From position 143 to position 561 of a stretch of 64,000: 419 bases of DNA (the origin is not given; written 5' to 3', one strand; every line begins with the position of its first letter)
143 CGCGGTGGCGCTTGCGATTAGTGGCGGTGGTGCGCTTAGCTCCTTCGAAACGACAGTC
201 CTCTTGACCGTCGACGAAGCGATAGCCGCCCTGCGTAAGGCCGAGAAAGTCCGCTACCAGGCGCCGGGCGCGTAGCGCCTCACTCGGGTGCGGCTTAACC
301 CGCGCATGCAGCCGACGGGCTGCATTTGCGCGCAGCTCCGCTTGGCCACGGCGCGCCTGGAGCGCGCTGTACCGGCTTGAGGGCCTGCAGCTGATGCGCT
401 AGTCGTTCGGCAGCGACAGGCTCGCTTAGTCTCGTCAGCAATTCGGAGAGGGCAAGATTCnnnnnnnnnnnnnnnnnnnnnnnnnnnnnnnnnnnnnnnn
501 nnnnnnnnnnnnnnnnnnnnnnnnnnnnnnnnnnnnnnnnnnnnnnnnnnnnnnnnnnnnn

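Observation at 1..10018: Chromosomal integron gene-cassette array with no integrase in view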

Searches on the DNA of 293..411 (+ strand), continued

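Call 65: search_with_rna_model(model_id=R1, sources=[L163, L164], max_evalue=0.01, filters=off)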
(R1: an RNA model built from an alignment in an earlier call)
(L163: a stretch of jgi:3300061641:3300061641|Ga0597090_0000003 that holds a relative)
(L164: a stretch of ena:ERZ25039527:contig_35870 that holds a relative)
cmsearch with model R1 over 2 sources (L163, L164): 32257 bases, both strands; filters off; matches with E-value up to 0.01: 19.
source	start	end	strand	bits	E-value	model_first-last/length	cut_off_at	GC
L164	11674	11801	+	69.4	9.6e-18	1-138/138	no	0.69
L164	15821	15948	+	67.9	2.6e-17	1-138/138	no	0.68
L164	20316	20443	+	67.6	3.1e-17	1-138/138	no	0.69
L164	16486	16613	+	64.6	2.2e-16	1-138/138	no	0.69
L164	17163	17290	+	64.2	2.9e-16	1-138/138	no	0.68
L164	15121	15248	+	61.6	1.5e-15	1-138/138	no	0.67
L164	14049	14177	+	59.7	5.1e-15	1-138/138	no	0.68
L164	12483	12610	+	58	1.6e-14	1-138/138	no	0.69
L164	17904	18031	+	57.5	2.2e-14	1-138/138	no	0.68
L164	18987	19114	+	57.2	2.6e-14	1-138/138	no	0.7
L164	13109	13236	+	56.4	4.4e-14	1-138/138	no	0.66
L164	19603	19729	+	51.3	1.2e-12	1-138/138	no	0.66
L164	11674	11801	-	23.8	7e-05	1-138/138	no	0.69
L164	20316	20443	-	23.8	7.1e-05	1-138/138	no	0.69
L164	15821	15948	-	22.8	0.00013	1-138/138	no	0.68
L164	16486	16613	-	21.9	0.00024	1-138/138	no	0.69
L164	15121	15248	-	20.5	0.0006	1-138/138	no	0.67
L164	17163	17290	-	18.7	0.0019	1-138/138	no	0.68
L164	19633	19701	-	16.3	0.0093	1-138/138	no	0.68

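Call 76: search_with_rna_model(model_id=R1, sources=[L164, L143, L154, L043, L044, L045, L048, L053, L064, L066, L067, L083, L086, L091, L092, L118, L124, L130, L132, L136, L139, L140, L125, L129, L137, L050, L051, L072, L075, L078, L079, L085, L089, L094, L095, L102, L105, L116, L121, L122], max_evalue=1e-10, make_alignment=true)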
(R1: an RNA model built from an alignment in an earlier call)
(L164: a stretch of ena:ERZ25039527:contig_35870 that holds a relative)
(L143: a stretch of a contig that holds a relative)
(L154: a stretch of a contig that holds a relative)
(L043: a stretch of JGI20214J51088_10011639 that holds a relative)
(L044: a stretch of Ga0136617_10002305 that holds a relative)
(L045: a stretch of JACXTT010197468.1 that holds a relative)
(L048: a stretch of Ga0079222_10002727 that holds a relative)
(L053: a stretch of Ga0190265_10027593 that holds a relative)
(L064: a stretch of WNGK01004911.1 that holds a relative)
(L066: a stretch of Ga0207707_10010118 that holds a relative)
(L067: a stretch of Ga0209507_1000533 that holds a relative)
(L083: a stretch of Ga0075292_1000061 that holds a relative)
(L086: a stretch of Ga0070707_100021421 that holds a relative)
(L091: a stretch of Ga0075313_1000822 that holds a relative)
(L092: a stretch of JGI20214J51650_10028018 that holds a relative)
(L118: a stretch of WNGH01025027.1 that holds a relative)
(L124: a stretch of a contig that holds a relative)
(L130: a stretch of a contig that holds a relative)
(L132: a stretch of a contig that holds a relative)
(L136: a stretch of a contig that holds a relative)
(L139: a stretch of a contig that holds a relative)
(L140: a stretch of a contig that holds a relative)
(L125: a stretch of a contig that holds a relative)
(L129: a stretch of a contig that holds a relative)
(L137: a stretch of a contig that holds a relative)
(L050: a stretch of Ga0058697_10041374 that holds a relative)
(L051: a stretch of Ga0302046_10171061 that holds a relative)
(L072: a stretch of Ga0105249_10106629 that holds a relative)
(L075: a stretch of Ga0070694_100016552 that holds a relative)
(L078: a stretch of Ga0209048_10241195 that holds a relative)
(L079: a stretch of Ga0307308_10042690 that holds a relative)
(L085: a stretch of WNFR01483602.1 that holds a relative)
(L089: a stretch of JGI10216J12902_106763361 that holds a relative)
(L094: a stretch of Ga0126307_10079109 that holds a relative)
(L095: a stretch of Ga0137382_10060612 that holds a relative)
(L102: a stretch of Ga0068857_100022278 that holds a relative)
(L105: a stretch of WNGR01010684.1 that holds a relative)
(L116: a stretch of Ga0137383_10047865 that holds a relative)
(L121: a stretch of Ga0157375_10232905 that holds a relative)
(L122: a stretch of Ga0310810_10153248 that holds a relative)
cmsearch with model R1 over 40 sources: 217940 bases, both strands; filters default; matches with E-value up to 1e-10: 223.
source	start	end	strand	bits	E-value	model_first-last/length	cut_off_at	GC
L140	3912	4048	+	119.6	4.2e-31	1-138/138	no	0.64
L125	2068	2207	+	119.5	4.6e-31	1-138/138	no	0.69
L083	7001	7137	+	117.1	2.1e-30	1-138/138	no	0.64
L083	3643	3778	+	114.6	1.1e-29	1-138/138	no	0.67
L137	1434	1570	+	112.8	3.5e-29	1-138/138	no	0.6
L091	1225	1360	+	112.4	4.7e-29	1-138/138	no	0.63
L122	2405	2543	-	112.2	5.2e-29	1-138/138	no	0.68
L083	3054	3190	+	112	5.9e-29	1-138/138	no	0.65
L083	9437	9572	+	110.5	1.6e-28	1-138/138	no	0.63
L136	3604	3743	-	108.1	7.6e-28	1-138/138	no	0.66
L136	115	254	-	108.1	7.8e-28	1-138/138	no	0.66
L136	4762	4901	-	107.1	1.5e-27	1-138/138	no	0.67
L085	1546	1685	+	107.1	1.5e-27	1-138/138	no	0.67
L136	3014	3151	-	105.5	4.2e-27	1-138/138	no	0.64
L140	2028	2163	+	104.9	6.1e-27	1-138/138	no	0.63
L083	2467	2608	+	102.8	2.5e-26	1-138/138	no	0.68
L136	639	781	-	102.1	3.8e-26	1-138/138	no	0.66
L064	8578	8718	-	99.7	1.8e-25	1-138/138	no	0.69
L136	2456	2584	-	99.3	2.3e-25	1-138/138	no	0.65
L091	438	581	+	98.9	3e-25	1-138/138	no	0.72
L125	1465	1607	+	98.6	3.6e-25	1-138/138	no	0.71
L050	750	890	+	98.4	4.1e-25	1-138/138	no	0.67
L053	2294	2436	-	97.2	8.8e-25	1-138/138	no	0.73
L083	1790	1932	+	95.8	2.3e-24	1-138/138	no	0.69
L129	1686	1824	-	94.3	5.9e-24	1-138/138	no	0.65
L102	4022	4158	-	94.1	6.8e-24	1-138/138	no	0.65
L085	352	489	+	93.3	1.1e-23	1-138/138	no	0.6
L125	2643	2785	+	93.2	1.3e-23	1-138/138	no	0.7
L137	775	916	+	92.9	1.4e-23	1-138/138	no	0.64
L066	1799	1936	-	92.2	2.4e-23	1-138/138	no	0.64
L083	197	337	+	91.9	2.8e-23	1-138/138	no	0.67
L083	8494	8632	+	90.9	5.6e-23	1-138/138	no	0.69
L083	4206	4348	+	90.7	6.2e-23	1-138/138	no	0.63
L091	4645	4771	+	89.8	1.1e-22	1-138/138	no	0.73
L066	3582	3717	-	88.2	3.3e-22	1-138/138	no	0.65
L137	260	402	+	87.6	4.7e-22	1-138/138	no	0.69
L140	1473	1615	+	87.5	4.9e-22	1-138/138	no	0.69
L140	382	508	+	87.4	5.5e-22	1-138/138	no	0.61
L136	1237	1380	-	86.4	1e-21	1-138/138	no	0.61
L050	1246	1388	+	86.3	1.1e-21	1-138/138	no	0.64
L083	6163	6305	+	86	1.3e-21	1-138/138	no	0.66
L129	2315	2442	-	85.5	1.9e-21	2-138/138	5'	0.59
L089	555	694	-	85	2.5e-21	1-138/138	no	0.69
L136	4220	4362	-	84.9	2.7e-21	1-138/138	no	0.64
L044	8198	8334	-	84.6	3.4e-21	1-138/138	no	0.67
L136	1767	1909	-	84.2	4.4e-21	1-138/138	no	0.69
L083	7695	7837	+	83.6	6.1e-21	1-138/138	no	0.71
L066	2809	2942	-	83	9e-21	1-138/138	no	0.68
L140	905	1047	+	81.8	2e-20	1-138/138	no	0.66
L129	753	891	-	81.8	2e-20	1-138/138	no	0.7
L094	935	1076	-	81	3.5e-20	1-138/138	no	0.63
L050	1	133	+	77.6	3.2e-19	11-138/138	5'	0.7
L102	4949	5053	-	76.3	7.1e-19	1-138/138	no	0.64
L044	11597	11734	-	76.3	7.2e-19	1-138/138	no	0.64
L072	528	632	-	75.5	1.2e-18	1-138/138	no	0.68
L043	4623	4750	-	74.4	2.6e-18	1-138/138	no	0.7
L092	3511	3638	+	74.2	2.8e-18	1-138/138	no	0.71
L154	193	297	-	74.1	3e-18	1-138/138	no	0.67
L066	5668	5796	-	74.1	3.1e-18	1-138/138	no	0.6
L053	4551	4650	-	73.9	3.4e-18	1-138/138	no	0.62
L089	1117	1256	-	73.7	4e-18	1-138/138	no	0.67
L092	2826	2954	+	73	6.3e-18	1-138/138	no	0.72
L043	2804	2932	-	72.8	6.9e-18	1-138/138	no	0.71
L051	1215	1315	+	72.5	8.4e-18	1-138/138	no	0.61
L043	3572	3699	-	72.4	9e-18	1-138/138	no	0.72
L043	5213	5341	-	72.2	1e-17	1-138/138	no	0.72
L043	695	822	-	72.1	1.1e-17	1-138/138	no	0.72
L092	2155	2284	+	71.8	1.3e-17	1-138/138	no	0.69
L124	1436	1570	-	71.8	1.3e-17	1-138/138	no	0.63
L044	10659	10758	-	71.8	1.3e-17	1-138/138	no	0.6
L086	2550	2690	+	71.7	1.5e-17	1-138/138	no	0.66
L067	12303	12430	-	71.5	1.6e-17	1-138/138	no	0.71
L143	10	138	-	71.5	1.7e-17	1-138/138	no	0.71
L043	23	150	-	71.4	1.8e-17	1-138/138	no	0.73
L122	1854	1992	-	71.4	1.8e-17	1-138/138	no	0.71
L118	409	549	+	71.4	1.8e-17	1-138/138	no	0.62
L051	594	693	+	71.2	2e-17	1-138/138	no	0.62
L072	1896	1999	-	71.1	2.2e-17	1-138/138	no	0.57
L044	11210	11309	-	70.9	2.5e-17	1-138/138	no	0.58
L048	1941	2081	-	70.8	2.6e-17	1-138/138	no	0.67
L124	2405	2545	-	70.4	3.3e-17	1-138/138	no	0.59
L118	7114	7254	+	70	4.2e-17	1-138/138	no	0.66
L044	6615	6714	-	69.8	4.9e-17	1-138/138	no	0.64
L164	11674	11801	+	69.4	6.5e-17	1-138/138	no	0.69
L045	1320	1457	+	68.5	1.2e-16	1-138/138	no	0.68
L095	1899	2039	-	68.3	1.4e-16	1-138/138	no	0.65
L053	3929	4030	-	68.2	1.4e-16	1-138/138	no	0.56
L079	115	214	+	68.2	1.4e-16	1-138/138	no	0.63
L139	1137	1277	+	68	1.6e-16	1-138/138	no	0.67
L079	1231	1330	+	68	1.6e-16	1-138/138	no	0.63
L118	2077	2214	+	68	1.6e-16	1-138/138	no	0.65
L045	1902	2042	+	67.9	1.7e-16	1-138/138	no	0.62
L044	7344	7443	-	67.9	1.7e-16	1-138/138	no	0.61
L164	15821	15948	+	67.9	1.8e-16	1-138/138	no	0.68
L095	1314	1454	-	67.8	1.8e-16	1-138/138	no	0.66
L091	4127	4256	+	67.7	1.9e-16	1-138/138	no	0.7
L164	20316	20443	+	67.6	2.1e-16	1-138/138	no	0.69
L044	13262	13361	-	67.5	2.2e-16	1-138/138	no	0.59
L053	2954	3054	-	67.5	2.3e-16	1-138/138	no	0.58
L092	1355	1483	+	67.3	2.6e-16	1-138/138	no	0.68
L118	5907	6046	+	66.7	3.6e-16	1-138/138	no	0.66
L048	2574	2711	-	66.5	4.1e-16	1-138/138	no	0.69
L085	855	986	+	66.4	4.4e-16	1-138/138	no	0.57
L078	193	310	-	66.3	4.8e-16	1-138/138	no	0.68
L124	4507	4646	-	66.3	4.9e-16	1-138/138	no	0.65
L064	7054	7194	-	66.1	5.5e-16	1-138/138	no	0.7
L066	4230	4347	-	65.7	7.2e-16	1-138/138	no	0.58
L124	5776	5912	-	65.6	7.5e-16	1-138/138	no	0.61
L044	12723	12825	-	65.6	7.7e-16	1-138/138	no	0.59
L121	1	133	-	65.1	1.1e-15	1-137/138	3'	0.74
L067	12952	13078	-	64.9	1.2e-15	1-138/138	no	0.73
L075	1515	1649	+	64.9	1.2e-15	1-138/138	no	0.65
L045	348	488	+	64.8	1.2e-15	1-138/138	no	0.65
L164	16486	16613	+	64.6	1.5e-15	1-138/138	no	0.69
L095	723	824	-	64.4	1.7e-15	1-138/138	no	0.61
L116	1928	2068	+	64.4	1.7e-15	1-138/138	no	0.67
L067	11729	11856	-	64.2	1.9e-15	1-138/138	no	0.69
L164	17163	17290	+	64.2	1.9e-15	1-138/138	no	0.68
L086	5257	5397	+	64.1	2e-15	1-138/138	no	0.66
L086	3204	3344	+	63.9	2.2e-15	1-138/138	no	0.67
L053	918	1017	-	63.7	2.6e-15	1-138/138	no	0.64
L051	1636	1735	+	63.6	2.9e-15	1-138/138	no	0.58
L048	113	254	-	63.6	2.9e-15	1-138/138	no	0.62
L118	7832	7933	+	63.5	3e-15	1-138/138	no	0.61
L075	2157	2258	+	62.7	4.9e-15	1-138/138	no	0.61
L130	2834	2934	-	62.6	5.5e-15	1-138/138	no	0.56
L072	1299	1400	-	62.5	5.7e-15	1-138/138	no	0.58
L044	2781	2881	-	62.3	6.3e-15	1-138/138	no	0.63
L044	4616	4716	-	62.3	6.4e-15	1-138/138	no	0.57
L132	3759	3900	-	62.2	6.9e-15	1-138/138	no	0.64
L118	4132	4276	+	62.1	7.4e-15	1-138/138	no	0.68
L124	3776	3913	-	62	7.7e-15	1-138/138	no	0.63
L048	3198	3338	-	62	7.9e-15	1-138/138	no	0.67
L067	9296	9423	-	62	8e-15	1-138/138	no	0.7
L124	3205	3346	-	62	8.1e-15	1-138/138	no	0.66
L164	15121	15248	+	61.6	1e-14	1-138/138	no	0.67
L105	1493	1594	+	61.6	1.1e-14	1-138/138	no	0.64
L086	408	548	+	61.4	1.2e-14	1-138/138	no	0.62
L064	7856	7945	-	61.4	1.2e-14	1-138/138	no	0.54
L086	1356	1456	+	61.1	1.4e-14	1-138/138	no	0.59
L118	6485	6625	+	61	1.5e-14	1-138/138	no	0.66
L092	544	672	+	61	1.5e-14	1-138/138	no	0.71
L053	357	458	-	60.9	1.6e-14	1-138/138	no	0.6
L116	2598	2738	+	60.5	2.1e-14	1-138/138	no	0.65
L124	6387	6527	-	60.4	2.2e-14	1-138/138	no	0.65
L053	1813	1915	-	60.2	2.6e-14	1-138/138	no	0.61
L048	3868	4008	-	59.8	3.3e-14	1-138/138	no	0.6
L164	14049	14177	+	59.7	3.5e-14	1-138/138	no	0.68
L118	9430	9566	+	59.7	3.6e-14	1-138/138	no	0.61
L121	1378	1506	-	59.5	4e-14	1-138/138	no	0.73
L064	11079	11168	-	59.4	4.2e-14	1-138/138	no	0.57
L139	2340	2429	+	59.4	4.3e-14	1-138/138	no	0.59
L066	4635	4733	-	59.1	5.4e-14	1-138/138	no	0.67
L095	140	229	-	59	5.5e-14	1-138/138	no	0.56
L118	5371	5511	+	59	5.6e-14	1-138/138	no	0.62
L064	11873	11962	-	58.8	6.2e-14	1-138/138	no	0.57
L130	1531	1671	-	58.8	6.2e-14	1-138/138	no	0.63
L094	371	473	-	58.8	6.5e-14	1-138/138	no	0.59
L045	733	834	+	58.6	7.2e-14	1-138/138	no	0.59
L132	792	899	-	58.3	9e-14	1-138/138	no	0.57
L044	3935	4034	-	58.3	9e-14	1-138/138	no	0.65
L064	1650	1788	-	58.2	9.5e-14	1-138/138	no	0.63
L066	8033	8131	-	58.1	9.7e-14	1-138/138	no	0.68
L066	1221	1319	-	58.1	9.8e-14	1-138/138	no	0.72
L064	12861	12950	-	58.1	1e-13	1-138/138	no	0.58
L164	12483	12610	+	58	1.1e-13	1-138/138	no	0.69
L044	5168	5266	-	57.8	1.2e-13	1-138/138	no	0.61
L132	2115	2204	-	57.8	1.2e-13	1-138/138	no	0.56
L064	6044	6136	-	57.7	1.3e-13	1-138/138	no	0.56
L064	12458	12547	-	57.6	1.3e-13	1-138/138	no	0.57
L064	11336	11425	-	57.6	1.4e-13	1-138/138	no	0.6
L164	17904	18031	+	57.5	1.5e-13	1-138/138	no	0.68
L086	1923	2012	+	57.4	1.6e-13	1-138/138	no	0.56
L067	11065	11192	-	57.2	1.8e-13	1-138/138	no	0.72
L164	18987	19114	+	57.2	1.8e-13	1-138/138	no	0.7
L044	8796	8894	-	57.2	1.8e-13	1-138/138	no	0.54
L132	5385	5525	-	57.1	1.9e-13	1-138/138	no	0.63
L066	6817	6915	-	56.9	2.2e-13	1-138/138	no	0.63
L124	5169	5305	-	56.7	2.5e-13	1-138/138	no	0.65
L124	824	960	-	56.6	2.6e-13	1-138/138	no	0.64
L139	511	647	+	56.6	2.7e-13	1-138/138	no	0.62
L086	4677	4784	+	56.5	2.9e-13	1-138/138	no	0.63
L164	13109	13236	+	56.4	3e-13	1-138/138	no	0.66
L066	5128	5226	-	56.4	3e-13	1-138/138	no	0.68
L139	3067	3203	+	56.4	3e-13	1-138/138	no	0.66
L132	4757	4893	-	55.7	4.6e-13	1-138/138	no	0.7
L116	1412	1510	+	55.6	5e-13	1-138/138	no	0.64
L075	4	93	+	55.5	5.4e-13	1-138/138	no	0.59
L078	694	769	-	55.5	5.4e-13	1-138/138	no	0.72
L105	6154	6289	+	55.3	6.1e-13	1-138/138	no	0.68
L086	5852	5992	+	55.1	6.8e-13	1-138/138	no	0.63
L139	1729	1865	+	55.1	6.8e-13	1-138/138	no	0.66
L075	601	740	+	55.1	6.9e-13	1-138/138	no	0.64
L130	724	864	-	54.1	1.4e-12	1-138/138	no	0.65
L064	392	484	-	53.9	1.5e-12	1-138/138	no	0.58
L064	5446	5535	-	53.8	1.6e-12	1-138/138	no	0.59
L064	4892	4981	-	53.8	1.7e-12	1-138/138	no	0.58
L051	37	136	+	53.7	1.8e-12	1-138/138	no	0.54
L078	1196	1271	-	53.2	2.4e-12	1-138/138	no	0.7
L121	935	1037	-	52.9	2.9e-12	1-138/138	no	0.6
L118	13428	13517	+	52.9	3e-12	1-138/138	no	0.58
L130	2051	2191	-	52.2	4.7e-12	1-138/138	no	0.67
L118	3390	3534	+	52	5.4e-12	1-138/138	no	0.63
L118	8673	8769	+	51.8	6.1e-12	1-138/138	no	0.62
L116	729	869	+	51.5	7.5e-12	1-138/138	no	0.64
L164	19603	19729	+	51.3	8.5e-12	1-138/138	no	0.66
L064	3444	3581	-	51.3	8.5e-12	1-138/138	no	0.62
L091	5052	5196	+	51.1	9.2e-12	1-138/138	no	0.68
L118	4677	4784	+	51.1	9.6e-12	1-138/138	no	0.65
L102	2748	2881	-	50.9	1.1e-11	1-138/138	no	0.68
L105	6767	6859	+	49.8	2.2e-11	1-138/138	no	0.57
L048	1209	1346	-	49.4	2.8e-11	1-138/138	no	0.67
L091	2358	2422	+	49.4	2.9e-11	1-138/138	no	0.71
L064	2789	2880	-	49.1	3.4e-11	1-138/138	no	0.55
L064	4021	4109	-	48.9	4e-11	1-138/138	no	0.58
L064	10331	10420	-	48.4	5.5e-11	1-138/138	no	0.59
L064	13377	13466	-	48.4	5.5e-11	1-138/138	no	0.59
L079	1891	1988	+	48.3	5.9e-11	1-138/138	no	0.63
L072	1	111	-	48.2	6.3e-11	1-138/138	no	0.58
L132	1517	1658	-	47.9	7.7e-11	1-138/138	no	0.67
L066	584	682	-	47.7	8.8e-11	1-138/138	no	0.65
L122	166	297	-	47.6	9.1e-11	1-138/138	no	0.67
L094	1583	1684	-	47.6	9.4e-11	1-138/138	no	0.63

Alignment A4: 150 matches aligned to the model, 272 columns, each read 5' to 3' on its own strand. Consensus structure (alignment columns), stored with it:
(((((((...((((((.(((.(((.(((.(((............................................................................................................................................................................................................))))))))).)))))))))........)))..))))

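Call 77: build_rna_model(alignment_id=A4)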
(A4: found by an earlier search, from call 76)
Model R2 built from alignment A4 (150 sequences, 272 columns); structure: stored with the alignment.
model positions 138; base pairs 25; branch points 0; effective number of sequences 5.36; information 0.59 bits per position. Calibrated on 0.2 Mb of random sequence (short: E-values are rough).
structure used (alignment columns):
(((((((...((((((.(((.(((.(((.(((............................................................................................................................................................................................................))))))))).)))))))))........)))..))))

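Call 78: search_with_rna_model(model_id=R2, source=window, filters=off, max_evalue=1)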
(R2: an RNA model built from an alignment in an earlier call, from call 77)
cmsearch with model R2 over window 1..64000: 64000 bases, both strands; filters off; matches with E-value up to 1: 13.
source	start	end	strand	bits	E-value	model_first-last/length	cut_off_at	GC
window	868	1008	+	85.2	5.7e-21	1-138/138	no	0.67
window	293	411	+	70.2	6.5e-17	1-138/138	no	0.7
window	1420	1564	+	61.2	1.6e-14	1-138/138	no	0.73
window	4536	4682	+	38.7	1.9e-08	1-138/138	no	0.68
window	5257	5356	+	35.6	1.3e-07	1-138/138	no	0.7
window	4077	4237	+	20.9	0.0012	1-138/138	no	0.63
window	4498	4531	+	18.8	0.0044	1-138/138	no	0.59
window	292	404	-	15.3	0.039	1-138/138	no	0.7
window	14931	14988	-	11.6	0.38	10-130/138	no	0.78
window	9950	10014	+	10.6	0.7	1-138/138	no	0.65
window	868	1008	-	10.5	0.72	1-138/138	no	0.67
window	27551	27660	-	10.3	0.82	18-119/138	no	0.65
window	7350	7521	+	10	0.98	1-138/138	no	0.63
